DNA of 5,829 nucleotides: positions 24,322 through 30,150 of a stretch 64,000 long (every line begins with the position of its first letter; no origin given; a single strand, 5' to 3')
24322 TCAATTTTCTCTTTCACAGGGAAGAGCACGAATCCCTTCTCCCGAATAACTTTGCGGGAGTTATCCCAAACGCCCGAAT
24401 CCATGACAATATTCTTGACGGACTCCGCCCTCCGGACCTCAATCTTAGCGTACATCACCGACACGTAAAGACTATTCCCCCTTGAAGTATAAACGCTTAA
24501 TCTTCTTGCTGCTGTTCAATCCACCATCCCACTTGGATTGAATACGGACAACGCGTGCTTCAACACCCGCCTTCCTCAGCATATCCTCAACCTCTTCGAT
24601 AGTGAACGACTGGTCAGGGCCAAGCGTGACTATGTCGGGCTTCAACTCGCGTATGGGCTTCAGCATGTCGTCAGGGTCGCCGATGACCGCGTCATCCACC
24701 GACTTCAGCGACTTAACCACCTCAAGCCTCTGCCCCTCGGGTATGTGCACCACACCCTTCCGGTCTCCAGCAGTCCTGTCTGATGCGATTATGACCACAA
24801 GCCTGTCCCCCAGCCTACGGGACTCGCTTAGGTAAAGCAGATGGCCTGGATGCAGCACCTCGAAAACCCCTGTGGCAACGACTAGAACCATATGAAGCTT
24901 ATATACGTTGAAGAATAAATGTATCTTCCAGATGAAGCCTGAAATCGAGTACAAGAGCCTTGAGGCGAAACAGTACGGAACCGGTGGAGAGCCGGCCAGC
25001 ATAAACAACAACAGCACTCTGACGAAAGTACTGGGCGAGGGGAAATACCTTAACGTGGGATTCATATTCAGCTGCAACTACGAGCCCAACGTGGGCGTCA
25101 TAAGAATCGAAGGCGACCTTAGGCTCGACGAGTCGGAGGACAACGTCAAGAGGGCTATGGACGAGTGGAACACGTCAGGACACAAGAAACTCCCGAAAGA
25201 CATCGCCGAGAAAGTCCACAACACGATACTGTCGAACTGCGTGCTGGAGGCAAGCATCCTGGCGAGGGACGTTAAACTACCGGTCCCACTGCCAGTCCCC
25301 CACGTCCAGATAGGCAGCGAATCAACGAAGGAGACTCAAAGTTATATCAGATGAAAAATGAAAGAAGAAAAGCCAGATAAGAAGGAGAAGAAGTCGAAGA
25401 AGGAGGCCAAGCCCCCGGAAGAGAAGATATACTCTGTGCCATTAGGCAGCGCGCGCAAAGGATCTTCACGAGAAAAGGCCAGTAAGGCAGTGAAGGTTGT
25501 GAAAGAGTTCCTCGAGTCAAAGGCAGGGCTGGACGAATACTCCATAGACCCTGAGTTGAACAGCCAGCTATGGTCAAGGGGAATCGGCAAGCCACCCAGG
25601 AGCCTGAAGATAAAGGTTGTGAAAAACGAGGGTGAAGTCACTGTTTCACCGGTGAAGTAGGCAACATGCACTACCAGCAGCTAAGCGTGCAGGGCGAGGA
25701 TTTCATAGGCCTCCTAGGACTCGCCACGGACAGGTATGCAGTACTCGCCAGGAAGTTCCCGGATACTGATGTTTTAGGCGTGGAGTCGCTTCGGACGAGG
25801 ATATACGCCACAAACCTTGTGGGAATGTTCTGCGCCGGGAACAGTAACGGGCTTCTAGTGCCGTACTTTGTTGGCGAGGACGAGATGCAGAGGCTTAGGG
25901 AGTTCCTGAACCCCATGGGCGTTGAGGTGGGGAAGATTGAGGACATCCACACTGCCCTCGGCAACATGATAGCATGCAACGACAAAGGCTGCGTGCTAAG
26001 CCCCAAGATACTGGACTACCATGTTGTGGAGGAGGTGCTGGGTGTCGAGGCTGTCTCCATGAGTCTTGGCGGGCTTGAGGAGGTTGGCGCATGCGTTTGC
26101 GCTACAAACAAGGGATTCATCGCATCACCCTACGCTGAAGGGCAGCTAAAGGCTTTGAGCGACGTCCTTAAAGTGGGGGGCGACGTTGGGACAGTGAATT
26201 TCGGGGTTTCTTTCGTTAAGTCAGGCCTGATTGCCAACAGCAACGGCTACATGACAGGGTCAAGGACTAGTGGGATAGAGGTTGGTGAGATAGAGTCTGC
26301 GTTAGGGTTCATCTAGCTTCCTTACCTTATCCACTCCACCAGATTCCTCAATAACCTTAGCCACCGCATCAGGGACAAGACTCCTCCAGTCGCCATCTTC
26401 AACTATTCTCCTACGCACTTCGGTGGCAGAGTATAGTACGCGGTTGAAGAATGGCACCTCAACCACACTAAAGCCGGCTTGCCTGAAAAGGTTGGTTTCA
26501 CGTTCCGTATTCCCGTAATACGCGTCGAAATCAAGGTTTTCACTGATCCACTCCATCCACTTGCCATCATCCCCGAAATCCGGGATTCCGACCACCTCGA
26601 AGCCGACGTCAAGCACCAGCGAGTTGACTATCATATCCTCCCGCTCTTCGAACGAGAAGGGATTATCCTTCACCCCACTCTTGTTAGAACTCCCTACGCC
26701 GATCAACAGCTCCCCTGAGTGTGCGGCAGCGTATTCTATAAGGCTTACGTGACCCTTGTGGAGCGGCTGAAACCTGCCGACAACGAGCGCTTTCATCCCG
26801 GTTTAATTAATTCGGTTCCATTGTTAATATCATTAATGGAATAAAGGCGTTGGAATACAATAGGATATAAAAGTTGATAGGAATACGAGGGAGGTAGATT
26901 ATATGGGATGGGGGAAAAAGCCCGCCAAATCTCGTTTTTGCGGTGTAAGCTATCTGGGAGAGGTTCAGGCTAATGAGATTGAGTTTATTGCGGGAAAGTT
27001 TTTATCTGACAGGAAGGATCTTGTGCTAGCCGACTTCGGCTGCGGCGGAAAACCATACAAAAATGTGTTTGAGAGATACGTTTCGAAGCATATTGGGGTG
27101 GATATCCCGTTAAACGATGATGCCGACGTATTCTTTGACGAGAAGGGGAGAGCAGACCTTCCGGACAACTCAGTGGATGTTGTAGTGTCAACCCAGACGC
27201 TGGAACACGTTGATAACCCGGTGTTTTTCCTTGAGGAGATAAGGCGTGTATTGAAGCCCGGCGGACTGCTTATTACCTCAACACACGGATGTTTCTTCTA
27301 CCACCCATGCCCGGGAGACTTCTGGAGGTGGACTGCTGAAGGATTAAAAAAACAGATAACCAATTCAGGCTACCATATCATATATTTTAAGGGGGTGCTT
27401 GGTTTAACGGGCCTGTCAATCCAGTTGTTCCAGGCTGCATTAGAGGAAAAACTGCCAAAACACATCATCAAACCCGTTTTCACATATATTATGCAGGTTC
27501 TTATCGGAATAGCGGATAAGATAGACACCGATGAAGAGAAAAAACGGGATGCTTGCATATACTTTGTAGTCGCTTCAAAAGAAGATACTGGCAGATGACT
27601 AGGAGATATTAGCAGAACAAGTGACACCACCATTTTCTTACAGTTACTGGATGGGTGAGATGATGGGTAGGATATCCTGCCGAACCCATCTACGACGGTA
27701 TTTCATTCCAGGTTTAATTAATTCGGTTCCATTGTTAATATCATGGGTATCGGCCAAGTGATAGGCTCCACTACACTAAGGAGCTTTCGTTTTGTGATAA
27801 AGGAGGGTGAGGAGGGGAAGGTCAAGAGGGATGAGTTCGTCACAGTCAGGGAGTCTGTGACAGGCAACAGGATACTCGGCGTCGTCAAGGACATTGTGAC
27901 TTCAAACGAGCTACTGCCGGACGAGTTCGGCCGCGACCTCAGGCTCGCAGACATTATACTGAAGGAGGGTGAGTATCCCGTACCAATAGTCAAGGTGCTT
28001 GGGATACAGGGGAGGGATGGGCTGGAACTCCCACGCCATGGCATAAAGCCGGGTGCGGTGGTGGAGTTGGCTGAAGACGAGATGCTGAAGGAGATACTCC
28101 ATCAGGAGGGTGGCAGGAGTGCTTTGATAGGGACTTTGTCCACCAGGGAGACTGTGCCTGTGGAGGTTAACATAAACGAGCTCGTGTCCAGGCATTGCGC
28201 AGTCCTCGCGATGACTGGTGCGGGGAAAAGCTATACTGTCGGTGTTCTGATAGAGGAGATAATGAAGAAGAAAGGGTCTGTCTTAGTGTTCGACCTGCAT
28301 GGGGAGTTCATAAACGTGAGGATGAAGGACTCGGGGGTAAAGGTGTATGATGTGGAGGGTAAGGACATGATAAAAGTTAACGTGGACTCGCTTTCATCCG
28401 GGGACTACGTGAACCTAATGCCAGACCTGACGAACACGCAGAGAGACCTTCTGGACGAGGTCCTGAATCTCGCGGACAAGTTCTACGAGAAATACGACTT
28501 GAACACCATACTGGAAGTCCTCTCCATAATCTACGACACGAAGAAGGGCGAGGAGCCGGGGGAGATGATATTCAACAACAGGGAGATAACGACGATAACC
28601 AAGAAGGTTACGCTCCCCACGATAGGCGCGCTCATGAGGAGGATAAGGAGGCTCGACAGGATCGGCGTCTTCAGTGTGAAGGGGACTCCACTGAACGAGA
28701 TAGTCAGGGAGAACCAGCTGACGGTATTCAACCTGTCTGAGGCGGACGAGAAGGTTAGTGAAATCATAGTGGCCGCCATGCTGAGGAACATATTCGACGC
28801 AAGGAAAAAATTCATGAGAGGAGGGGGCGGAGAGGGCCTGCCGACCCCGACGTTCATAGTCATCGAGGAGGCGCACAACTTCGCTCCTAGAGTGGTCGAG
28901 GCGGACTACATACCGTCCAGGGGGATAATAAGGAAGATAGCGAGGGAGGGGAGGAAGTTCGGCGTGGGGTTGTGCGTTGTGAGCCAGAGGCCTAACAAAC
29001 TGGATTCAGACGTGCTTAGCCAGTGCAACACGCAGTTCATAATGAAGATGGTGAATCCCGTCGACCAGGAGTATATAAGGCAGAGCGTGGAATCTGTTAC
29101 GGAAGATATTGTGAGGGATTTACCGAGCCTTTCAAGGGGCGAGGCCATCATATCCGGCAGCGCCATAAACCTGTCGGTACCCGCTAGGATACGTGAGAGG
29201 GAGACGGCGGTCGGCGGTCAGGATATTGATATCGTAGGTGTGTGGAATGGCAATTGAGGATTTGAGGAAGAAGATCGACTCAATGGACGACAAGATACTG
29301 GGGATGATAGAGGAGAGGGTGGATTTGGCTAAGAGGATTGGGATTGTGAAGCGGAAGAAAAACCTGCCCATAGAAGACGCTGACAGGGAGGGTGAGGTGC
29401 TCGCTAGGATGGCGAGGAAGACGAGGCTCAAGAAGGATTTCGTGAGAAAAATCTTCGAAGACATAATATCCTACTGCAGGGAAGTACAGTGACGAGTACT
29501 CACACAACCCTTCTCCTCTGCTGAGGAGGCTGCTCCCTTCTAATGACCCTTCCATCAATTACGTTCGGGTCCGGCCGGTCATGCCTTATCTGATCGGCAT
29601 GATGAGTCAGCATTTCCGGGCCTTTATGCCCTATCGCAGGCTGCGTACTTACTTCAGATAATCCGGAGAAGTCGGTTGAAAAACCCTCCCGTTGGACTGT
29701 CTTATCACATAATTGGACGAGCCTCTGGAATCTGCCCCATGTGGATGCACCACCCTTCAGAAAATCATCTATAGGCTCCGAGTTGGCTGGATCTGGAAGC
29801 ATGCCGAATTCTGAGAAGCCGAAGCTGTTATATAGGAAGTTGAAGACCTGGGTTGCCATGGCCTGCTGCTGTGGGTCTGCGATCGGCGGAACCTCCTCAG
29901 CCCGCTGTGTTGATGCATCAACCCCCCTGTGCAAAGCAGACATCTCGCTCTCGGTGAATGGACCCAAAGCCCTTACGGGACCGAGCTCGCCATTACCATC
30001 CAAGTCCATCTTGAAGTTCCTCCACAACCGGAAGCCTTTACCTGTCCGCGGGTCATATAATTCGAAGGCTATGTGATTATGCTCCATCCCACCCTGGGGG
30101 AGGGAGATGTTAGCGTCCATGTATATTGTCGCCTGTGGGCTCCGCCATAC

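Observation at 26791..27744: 43-44 bp direct repeat (nadM promoter plus first codons) brackets an inserted SAM-methyltransferase gene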

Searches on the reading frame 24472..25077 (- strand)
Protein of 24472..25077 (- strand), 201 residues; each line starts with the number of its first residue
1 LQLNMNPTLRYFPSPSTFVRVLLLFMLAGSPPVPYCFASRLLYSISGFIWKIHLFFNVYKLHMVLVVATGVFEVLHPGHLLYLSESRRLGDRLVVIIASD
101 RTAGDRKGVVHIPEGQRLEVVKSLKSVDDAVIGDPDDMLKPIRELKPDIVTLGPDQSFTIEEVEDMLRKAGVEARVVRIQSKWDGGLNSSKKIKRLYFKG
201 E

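Call 37: search_protein_families(library=pfam, proteins=[window:24472-25077:-], max_evalue=0.00001)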
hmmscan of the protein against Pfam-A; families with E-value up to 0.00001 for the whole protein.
window:24472-25077:- (201 aa): 1 family
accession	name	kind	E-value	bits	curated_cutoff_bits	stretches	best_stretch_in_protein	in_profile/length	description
PF01467.32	CTP_transf_like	-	3.1e-17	63.5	21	1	68-183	2-121/133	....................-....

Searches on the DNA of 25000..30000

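Call 48: search_rna_families(source=window, start=25000, end=30000, threshold=evalue, max_evalue=1)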
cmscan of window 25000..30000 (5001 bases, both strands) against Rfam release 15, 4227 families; matches with E-value up to 1: 1.
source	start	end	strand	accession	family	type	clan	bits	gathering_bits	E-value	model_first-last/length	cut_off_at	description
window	25917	26003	+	RF02924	skipping-rope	Gene; sRNA;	-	21.5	36.7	0.16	1-80/80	no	skipping-rope RNA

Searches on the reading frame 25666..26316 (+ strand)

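Call 6: search_protein_families(library=pfam, proteins=[window:25666-26316:+])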
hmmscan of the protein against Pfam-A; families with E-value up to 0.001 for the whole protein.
window:25666-26316:+ (216 aa): 1 family
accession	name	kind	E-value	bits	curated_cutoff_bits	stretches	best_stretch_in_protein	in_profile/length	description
PF01912.23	eIF-6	-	3e-49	167.5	25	1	6-195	2-197/197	eIF-6 family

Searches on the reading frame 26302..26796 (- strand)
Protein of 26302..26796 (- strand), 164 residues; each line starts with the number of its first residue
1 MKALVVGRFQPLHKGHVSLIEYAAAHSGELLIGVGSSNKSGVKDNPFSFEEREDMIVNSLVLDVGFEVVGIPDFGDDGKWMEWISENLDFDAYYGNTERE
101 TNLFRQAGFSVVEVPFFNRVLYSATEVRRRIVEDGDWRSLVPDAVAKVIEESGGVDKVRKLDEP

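Call 6: search_protein_families(library=pfam, proteins=[window:26302-26796:-])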
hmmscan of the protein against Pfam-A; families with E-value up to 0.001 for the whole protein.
window:26302-26796:- (164 aa): 1 family
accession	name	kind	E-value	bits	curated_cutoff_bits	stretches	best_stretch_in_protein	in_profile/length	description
PF01467.32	CTP_transf_like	-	5.3e-11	43.3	21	1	4-56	1-54/133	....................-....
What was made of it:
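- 26302..26796 (-): nadM (archaeal nicotinamide-nucleotide adenylyltransferase, 164 aa); its start codon is CAT at 26794-26796. Pfam CTP_transf_like (call 6).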

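Call 44: search_protein_families(library=ncbifam, proteins=[window:26302-26796:-], max_evalue=0.001)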
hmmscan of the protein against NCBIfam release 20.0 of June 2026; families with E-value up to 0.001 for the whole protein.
window:26302-26796:- (164 aa): 19 families
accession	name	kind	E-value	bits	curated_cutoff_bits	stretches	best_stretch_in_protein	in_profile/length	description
NF002243.0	PRK01153.1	subfamily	1.8e-38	131.8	127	1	1-162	1-167/175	nicotinamide-nucleotide adenylyltransferase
TIGR01527.1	arch_NMN_Atrans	equivalog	2.8e-36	124.6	181.2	1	3-161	2-165/167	nicotinamide-nucleotide adenylyltransferase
NF003787.0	PRK05379.1-4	equivalog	2.1e-13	50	449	1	4-87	12-99/346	bifunctional nicotinamide-nucleotide adenylyltransferase/Nudix hydroxylase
NF003785.0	PRK05379.1-1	equivalog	3.2e-12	46.3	418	1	4-71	6-74/347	bifunctional nicotinamide-nucleotide adenylyltransferase/Nudix hydroxylase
NF003786.0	PRK05379.1-2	equivalog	1e-11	44.7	397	1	5-61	19-75/354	bifunctional nicotinamide-nucleotide adenylyltransferase/Nudix hydroxylase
TIGR00125.1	cyt_tran_rel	domain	1.8e-11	44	27.7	1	3-56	2-56/65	adenylyltransferase/cytidyltransferase family protein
NF010365.0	PRK13793.1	equivalog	3.7e-10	39.7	198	1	5-84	9-90/196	nicotinate-nicotinamide nucleotide adenylyltransferase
NF003791.0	PRK05379.2-3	equivalog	4.3e-10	39.3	409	1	3-61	8-66/340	bifunctional nicotinamide-nucleotide adenylyltransferase/Nudix hydroxylase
NF003789.0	PRK05379.2-1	equivalog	2.4e-09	36.6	355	1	3-61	10-68/312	bifunctional nicotinamide mononucleotide adenylyltransferase/ADP-ribose pyrophosphatase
NF003788.0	PRK05379.1-5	equivalog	4.7e-08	32.7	354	1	5-60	10-65/351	bifunctional nicotinamide-nucleotide adenylyltransferase/Nudix hydroxylase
TIGR00482.1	TIGR00482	equivalog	8.6e-08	32.4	112.45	0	118-152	157-191/194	nicotinate (nicotinamide) nucleotide adenylyltransferase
NF003790.0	PRK05379.2-2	equivalog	1.4e-07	30.9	403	1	5-60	24-79/354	bifunctional nicotinamide mononucleotide adenylyltransferase/ADP-ribose pyrophosphatase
TIGR01510.1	coaD_prev_kdtB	equivalog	5.7e-07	29.7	103.3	1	3-59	2-55/155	pantetheine-phosphate adenylyltransferase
NF000839.0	PRK00071.1-1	equivalog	1.8e-06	28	187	0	121-152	181-212/219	nicotinate-nucleotide adenylyltransferase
NF001985.0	PRK00777.1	subfamily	3.8e-06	27.1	104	1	1-40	5-44/157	pantetheine-phosphate adenylyltransferase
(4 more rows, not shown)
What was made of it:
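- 26302..26796 (-): NCBIfam NF002243 scores 131.8 bits against a cut-off of 127 (call 44).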
